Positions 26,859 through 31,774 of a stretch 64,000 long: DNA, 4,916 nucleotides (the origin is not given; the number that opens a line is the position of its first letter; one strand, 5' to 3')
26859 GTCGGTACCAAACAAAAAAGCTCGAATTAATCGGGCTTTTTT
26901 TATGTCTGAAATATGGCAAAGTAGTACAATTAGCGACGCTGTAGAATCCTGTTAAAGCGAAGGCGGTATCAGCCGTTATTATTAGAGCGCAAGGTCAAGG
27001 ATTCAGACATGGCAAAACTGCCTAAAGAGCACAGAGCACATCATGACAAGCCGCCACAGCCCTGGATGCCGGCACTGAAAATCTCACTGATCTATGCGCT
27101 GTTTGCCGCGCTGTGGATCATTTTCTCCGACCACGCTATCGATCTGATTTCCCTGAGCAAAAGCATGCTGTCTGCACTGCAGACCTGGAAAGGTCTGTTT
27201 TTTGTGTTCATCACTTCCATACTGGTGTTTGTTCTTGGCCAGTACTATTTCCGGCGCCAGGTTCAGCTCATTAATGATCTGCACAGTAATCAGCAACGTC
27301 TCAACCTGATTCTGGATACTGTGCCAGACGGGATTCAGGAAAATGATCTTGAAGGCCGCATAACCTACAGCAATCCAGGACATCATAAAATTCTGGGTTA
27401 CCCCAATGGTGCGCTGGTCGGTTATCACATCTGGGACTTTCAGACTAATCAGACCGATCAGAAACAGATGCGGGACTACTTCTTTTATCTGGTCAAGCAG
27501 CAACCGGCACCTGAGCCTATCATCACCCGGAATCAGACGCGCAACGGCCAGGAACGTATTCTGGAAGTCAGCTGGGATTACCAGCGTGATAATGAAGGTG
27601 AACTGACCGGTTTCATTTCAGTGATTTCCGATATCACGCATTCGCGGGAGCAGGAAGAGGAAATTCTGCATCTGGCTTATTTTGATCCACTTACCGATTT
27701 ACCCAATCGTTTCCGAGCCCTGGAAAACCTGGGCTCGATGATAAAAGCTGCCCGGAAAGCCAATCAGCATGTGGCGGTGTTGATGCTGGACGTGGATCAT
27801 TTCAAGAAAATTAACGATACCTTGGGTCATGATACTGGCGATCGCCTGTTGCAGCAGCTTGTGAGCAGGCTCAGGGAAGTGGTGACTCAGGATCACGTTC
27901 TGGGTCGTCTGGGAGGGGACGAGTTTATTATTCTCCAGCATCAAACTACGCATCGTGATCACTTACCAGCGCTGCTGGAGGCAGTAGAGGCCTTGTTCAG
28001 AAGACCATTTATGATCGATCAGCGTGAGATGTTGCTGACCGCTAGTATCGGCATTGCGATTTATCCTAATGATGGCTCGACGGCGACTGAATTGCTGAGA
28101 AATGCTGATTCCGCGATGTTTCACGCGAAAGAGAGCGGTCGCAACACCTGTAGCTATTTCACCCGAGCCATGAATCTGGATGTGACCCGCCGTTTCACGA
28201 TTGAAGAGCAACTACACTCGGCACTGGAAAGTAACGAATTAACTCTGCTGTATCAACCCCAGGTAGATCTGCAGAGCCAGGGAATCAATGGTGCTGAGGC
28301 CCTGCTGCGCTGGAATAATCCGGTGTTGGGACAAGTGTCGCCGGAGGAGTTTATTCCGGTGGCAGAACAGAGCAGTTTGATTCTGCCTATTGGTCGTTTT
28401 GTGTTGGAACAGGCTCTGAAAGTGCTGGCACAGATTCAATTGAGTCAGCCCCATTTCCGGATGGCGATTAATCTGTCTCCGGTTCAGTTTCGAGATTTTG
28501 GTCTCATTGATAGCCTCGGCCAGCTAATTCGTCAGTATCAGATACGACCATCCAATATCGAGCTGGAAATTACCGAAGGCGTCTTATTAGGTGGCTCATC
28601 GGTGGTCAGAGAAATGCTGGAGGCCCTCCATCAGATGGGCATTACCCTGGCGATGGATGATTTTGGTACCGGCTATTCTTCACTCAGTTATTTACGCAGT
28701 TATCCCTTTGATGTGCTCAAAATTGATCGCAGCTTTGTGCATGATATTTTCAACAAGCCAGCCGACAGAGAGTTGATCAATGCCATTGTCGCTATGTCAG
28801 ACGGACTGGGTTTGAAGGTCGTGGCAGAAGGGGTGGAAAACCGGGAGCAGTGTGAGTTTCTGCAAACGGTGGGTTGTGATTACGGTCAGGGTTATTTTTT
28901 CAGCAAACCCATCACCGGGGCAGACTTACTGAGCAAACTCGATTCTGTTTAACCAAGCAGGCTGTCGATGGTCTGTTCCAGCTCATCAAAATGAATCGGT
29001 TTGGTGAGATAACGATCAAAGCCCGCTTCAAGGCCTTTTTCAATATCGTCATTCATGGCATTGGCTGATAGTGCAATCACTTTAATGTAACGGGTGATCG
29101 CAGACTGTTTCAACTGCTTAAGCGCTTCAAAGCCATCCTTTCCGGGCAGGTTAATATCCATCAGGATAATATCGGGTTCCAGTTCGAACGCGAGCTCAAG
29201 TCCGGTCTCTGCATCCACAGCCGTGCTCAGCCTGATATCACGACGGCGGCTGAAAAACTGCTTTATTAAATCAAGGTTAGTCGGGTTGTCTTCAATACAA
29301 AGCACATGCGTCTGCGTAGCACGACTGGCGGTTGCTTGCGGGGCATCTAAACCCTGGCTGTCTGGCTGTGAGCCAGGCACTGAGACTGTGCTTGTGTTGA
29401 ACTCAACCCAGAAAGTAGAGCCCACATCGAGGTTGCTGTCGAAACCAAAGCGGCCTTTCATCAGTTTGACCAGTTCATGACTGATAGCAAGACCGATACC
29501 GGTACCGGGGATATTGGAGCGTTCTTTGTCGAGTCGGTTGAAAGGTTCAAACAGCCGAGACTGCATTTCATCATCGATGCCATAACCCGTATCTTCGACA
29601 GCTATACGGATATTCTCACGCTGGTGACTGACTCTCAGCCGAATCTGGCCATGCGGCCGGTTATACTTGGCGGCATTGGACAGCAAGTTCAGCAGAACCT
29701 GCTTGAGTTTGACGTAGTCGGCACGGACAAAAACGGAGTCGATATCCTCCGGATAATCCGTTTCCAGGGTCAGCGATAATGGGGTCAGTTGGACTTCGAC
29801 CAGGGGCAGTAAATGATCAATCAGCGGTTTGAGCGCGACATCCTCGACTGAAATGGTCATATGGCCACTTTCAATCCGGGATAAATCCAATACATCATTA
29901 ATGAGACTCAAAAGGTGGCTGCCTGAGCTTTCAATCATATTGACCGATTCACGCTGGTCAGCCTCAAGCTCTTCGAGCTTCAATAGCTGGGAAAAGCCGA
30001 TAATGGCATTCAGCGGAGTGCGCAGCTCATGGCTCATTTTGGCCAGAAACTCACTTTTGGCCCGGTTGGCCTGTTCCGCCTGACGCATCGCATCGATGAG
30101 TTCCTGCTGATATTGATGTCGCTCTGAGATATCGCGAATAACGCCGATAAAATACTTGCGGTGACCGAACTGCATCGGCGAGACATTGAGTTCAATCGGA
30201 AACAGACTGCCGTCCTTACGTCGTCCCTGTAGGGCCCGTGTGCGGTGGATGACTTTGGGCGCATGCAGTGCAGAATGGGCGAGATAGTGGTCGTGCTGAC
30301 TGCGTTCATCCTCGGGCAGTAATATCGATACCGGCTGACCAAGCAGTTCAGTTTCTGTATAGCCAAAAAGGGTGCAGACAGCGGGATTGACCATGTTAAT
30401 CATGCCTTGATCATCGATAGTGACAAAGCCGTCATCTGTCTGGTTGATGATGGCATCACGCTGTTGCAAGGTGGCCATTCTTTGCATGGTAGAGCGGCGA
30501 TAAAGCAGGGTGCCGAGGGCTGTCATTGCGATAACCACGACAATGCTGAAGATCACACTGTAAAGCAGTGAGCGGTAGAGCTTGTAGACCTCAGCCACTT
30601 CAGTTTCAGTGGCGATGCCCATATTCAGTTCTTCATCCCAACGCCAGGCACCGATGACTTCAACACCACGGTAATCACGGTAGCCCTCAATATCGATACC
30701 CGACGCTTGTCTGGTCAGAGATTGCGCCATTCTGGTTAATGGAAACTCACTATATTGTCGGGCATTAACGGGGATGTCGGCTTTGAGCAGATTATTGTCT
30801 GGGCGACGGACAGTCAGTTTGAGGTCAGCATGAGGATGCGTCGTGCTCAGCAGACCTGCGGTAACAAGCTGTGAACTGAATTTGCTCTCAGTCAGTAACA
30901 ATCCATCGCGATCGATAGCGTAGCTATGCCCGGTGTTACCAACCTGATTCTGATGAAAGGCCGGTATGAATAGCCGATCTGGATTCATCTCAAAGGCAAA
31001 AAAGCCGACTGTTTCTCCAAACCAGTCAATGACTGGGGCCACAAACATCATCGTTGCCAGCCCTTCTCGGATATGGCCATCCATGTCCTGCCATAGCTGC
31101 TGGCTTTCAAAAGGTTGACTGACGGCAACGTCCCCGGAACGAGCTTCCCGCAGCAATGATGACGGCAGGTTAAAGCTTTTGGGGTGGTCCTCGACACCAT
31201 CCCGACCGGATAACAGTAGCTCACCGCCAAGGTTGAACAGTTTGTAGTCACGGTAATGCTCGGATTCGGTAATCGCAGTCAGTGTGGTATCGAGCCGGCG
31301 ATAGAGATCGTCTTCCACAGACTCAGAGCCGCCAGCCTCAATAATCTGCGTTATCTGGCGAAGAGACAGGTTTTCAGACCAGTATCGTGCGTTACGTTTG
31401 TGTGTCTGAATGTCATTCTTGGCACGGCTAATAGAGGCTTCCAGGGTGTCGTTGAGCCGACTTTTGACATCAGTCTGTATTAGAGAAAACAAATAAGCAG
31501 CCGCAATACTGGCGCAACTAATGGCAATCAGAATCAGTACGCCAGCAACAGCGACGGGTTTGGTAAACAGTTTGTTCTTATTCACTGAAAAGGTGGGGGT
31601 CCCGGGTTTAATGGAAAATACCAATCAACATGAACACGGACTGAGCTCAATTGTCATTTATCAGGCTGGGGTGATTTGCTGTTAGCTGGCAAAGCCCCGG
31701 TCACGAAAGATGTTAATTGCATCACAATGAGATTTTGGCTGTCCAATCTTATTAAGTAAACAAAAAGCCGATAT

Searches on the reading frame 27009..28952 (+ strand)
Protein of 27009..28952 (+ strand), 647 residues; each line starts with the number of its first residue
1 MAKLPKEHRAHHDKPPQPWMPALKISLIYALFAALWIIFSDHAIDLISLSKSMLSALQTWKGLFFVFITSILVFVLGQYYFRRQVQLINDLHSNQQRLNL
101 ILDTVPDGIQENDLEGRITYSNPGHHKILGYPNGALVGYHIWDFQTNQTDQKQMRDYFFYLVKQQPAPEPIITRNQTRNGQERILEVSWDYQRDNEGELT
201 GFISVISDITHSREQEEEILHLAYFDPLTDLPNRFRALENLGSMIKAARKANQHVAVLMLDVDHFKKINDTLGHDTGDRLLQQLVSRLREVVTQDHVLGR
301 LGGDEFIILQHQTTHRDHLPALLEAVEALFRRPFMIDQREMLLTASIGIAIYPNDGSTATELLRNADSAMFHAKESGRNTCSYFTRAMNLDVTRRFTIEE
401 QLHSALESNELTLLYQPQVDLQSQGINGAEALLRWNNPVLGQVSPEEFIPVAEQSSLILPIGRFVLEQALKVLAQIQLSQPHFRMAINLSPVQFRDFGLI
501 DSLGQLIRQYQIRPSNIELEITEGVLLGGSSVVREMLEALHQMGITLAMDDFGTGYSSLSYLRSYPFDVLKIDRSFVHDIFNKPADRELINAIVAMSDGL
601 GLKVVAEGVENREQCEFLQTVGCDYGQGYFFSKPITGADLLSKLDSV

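Call 57: search_protein_families(library=pfam, proteins=[window:27009-28952:+], max_evalue=0.0001)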
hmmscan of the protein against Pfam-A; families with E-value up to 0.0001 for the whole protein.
window:27009-28952:+ (647 aa): 5 families
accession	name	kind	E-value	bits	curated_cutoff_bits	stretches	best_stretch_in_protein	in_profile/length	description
PF00563.25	EAL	-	1.5e-74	250.8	31.3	1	400-634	2-236/236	EAL domain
PF00990.26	GGDEF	-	4.2e-46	157.1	23.8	1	223-379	1-160/161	Diguanylate cyclase, GGDEF domain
PF13426.13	PAS_9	-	7.6e-11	42.6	27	1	106-210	1-102/103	PAS domain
PF00989.32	PAS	-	2.4e-09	37.6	22.6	1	97-209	2-113/113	PAS fold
PF08448.16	PAS_4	-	1.8e-05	25.4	23.1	1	102-213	1-109/110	PAS fold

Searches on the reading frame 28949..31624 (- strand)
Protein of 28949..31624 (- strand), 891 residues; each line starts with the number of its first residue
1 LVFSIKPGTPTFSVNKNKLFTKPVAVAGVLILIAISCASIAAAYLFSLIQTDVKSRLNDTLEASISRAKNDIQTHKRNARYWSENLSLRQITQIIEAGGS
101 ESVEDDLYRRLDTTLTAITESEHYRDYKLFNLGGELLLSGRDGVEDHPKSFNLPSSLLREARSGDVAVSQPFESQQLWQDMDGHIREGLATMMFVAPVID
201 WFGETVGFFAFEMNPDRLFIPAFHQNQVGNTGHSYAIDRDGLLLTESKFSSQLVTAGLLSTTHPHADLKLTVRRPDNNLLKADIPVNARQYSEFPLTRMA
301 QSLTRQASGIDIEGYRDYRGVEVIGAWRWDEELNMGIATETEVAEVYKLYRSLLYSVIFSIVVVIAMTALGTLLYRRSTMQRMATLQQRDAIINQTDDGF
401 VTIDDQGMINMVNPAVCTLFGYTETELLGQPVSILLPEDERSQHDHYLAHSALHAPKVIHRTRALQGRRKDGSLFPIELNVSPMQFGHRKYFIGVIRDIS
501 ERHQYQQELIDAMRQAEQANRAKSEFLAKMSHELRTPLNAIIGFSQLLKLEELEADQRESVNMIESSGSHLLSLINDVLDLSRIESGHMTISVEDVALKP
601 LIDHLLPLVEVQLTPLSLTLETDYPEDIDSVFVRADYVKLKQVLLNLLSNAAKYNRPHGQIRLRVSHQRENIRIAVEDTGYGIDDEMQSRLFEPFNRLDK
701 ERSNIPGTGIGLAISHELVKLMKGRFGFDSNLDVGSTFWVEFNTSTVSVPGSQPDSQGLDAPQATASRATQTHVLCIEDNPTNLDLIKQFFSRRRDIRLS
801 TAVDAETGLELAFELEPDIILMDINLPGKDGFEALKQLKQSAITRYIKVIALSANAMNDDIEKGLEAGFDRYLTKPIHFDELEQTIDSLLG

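Call 57: search_protein_families(library=pfam, proteins=[window:28949-31624:-], max_evalue=0.0001)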
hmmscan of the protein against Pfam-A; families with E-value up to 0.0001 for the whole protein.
window:28949-31624:- (891 aa): 9 families
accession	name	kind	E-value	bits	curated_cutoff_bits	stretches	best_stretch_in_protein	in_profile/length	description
PF02518.31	HATPase_c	-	2.5e-25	89.5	26.4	1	636-743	2-108/111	Histidine kinase-, DNA gyrase B-, and HSP90-like ATPase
PF00072.30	Response_reg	-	1.5e-24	86.7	30.2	1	774-886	1-110/111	Response regulator receiver domain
PF00512.31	HisKA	-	1.6e-22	79.8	26.9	1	522-587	1-66/66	His Kinase A (phospho-acceptor) domain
PF00989.32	PAS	-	4.9e-18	65.6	22.6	1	388-499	2-113/113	PAS fold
PF13426.13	PAS_9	-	3.8e-17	62.9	27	1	397-501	1-103/103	PAS domain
PF08448.16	PAS_4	-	8.2e-09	36.1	23.1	1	394-504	2-110/110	PAS fold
PF13188.13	PAS_8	-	3.9e-07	30.2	21.8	1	391-441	5-52/65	PAS domain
PF24820.1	Diguanyl_cycl_sensor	-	7.4e-07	29.5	28.1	1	393-498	2-109/109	Diguanylate cyclase-like sensor domain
PF02743.24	dCache_1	-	9.8e-07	29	45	1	49-339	3-239/240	Cache domain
